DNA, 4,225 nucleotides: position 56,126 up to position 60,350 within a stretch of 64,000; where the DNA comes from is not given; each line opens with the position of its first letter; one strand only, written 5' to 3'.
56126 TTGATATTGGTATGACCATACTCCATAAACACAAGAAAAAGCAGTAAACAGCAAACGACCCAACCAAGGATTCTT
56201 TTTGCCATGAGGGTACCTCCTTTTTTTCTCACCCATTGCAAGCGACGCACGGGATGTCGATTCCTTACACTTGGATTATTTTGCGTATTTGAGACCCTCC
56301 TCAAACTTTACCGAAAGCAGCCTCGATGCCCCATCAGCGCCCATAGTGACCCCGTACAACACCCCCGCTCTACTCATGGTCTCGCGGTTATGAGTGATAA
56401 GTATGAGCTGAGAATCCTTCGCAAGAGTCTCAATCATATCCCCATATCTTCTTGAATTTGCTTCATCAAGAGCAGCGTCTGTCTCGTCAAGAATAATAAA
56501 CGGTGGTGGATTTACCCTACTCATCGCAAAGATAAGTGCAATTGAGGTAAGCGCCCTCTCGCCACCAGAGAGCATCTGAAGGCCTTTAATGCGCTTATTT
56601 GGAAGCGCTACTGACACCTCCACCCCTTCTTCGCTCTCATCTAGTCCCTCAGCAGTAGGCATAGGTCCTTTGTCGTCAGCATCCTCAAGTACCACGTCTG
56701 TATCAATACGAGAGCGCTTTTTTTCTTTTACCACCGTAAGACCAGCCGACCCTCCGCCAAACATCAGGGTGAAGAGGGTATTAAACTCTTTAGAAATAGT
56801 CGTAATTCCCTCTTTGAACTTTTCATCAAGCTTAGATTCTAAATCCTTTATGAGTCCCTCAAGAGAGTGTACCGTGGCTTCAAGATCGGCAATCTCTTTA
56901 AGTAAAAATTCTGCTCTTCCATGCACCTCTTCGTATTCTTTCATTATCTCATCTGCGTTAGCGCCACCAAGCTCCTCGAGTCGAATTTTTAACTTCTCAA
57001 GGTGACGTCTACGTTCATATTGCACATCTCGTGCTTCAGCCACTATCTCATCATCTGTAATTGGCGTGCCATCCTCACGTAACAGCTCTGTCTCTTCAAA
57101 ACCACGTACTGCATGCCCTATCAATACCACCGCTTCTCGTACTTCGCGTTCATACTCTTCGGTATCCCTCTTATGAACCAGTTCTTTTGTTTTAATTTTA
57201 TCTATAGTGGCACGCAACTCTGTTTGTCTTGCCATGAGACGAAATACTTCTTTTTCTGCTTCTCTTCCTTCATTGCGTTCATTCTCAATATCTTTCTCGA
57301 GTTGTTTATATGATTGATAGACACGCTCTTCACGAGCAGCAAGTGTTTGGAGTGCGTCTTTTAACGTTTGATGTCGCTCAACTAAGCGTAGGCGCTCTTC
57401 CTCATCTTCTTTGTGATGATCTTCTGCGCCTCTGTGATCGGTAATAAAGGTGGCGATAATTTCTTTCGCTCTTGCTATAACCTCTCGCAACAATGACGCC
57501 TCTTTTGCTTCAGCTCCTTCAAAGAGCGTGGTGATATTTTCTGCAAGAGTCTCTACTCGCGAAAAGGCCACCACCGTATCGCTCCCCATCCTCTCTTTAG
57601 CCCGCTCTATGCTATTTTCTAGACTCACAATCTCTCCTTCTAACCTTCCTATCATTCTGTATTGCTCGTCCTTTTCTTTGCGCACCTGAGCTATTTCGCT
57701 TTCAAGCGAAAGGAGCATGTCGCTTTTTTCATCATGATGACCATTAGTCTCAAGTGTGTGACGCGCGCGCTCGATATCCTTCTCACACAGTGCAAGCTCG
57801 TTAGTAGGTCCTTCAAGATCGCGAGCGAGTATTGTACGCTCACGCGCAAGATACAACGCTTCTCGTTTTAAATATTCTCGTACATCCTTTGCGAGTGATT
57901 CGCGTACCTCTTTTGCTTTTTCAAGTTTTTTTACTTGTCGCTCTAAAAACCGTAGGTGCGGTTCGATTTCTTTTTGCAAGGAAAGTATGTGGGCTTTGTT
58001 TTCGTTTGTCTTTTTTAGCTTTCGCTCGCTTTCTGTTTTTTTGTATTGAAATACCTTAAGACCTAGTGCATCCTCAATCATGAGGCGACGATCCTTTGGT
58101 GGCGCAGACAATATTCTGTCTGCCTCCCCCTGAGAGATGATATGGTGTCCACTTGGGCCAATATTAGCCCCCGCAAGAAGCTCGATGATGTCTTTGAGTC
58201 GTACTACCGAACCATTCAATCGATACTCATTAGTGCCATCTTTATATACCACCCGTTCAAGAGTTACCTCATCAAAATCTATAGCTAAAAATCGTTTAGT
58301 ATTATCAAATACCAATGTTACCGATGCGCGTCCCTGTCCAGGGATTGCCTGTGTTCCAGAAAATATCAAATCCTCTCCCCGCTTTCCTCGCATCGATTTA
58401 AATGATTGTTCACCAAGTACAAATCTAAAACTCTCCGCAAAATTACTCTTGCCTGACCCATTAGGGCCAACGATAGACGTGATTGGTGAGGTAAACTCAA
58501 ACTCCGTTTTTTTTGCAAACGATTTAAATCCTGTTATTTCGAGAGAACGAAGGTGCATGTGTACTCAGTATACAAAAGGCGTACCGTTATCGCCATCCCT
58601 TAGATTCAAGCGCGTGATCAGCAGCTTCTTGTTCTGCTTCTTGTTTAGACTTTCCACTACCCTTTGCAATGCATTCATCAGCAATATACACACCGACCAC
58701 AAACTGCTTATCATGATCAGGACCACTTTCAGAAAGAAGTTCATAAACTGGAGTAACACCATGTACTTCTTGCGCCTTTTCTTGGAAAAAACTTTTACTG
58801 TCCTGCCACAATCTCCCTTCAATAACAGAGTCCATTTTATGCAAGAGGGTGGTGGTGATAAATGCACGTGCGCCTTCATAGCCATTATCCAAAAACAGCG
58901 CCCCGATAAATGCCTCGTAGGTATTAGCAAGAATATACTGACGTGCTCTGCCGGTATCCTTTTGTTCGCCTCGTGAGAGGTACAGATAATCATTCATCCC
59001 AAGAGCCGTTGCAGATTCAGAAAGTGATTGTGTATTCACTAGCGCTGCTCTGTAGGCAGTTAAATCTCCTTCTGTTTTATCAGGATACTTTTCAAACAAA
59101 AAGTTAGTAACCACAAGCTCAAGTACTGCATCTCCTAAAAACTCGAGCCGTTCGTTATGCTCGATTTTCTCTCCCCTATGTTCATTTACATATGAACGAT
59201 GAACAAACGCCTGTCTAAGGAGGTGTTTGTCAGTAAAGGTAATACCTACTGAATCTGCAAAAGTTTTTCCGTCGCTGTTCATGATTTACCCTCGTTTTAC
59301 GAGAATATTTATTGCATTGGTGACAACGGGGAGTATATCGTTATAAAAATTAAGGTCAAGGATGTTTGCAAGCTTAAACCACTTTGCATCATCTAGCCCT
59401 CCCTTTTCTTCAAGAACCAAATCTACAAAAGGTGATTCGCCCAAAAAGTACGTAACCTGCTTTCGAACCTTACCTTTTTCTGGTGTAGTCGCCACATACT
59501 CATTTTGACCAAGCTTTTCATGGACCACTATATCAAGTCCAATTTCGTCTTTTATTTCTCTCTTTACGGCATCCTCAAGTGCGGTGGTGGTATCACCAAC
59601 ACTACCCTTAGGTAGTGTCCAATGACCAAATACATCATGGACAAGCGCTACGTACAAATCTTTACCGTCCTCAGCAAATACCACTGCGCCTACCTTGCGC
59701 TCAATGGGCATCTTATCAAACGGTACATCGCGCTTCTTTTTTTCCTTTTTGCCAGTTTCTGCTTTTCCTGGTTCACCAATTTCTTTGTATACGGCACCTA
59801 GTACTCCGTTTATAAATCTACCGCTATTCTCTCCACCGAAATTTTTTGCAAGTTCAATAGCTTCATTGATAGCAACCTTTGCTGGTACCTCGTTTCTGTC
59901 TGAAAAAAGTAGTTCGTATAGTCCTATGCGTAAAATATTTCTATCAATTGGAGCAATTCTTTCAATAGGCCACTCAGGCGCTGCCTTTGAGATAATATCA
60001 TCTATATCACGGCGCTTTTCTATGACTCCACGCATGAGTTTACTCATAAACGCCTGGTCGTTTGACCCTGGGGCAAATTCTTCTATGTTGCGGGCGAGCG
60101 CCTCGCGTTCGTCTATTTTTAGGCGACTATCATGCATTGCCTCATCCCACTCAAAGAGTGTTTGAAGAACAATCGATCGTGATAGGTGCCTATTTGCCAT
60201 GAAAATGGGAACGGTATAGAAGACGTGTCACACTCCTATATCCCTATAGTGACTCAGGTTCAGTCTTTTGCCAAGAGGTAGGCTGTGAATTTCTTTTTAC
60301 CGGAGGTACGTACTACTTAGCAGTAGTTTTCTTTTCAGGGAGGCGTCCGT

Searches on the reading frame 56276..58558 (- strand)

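Call 42: search_protein_families(library=pfam, proteins=[window:56276-58558:-], max_evalue=0.0001)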
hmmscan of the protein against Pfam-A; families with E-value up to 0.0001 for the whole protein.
window:56276-58558:- (760 aa): 5 families
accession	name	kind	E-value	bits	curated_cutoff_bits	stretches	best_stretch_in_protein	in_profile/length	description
PF02463.25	SMC_N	-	3.3e-65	220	40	1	3-744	2-218/220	RecF/RecN/SMC N terminal domain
PF13476.12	AAA_23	-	7.9e-18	66.3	27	1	5-226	1-193/201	AAA domain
PF13175.12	AAA_15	-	4.7e-11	43.4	32.1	1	1-321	1-257/374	AAA ATPase domain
PF13304.12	AAA_21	-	7.6e-10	39.8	27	1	26-86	1-56/304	AAA domain, putative AbiEii toxin, Type IV TA system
PF00005.33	ABC_tran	-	6.6e-05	24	25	0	652-693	97-135/137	ABC transporter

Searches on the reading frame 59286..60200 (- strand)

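Call 42: search_protein_families(library=pfam, proteins=[window:59286-60200:-], max_evalue=0.0001)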
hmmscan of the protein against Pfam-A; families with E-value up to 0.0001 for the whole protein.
window:59286-60200:- (304 aa): 2 families
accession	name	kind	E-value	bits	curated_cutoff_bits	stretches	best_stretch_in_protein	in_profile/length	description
PF01029.23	NusB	-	2.6e-36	125.4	23.1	1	7-139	3-133/133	NusB family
PF00293.34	NUDIX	-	7.6e-13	49.1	21.1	1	168-286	4-124/134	NUDIX domain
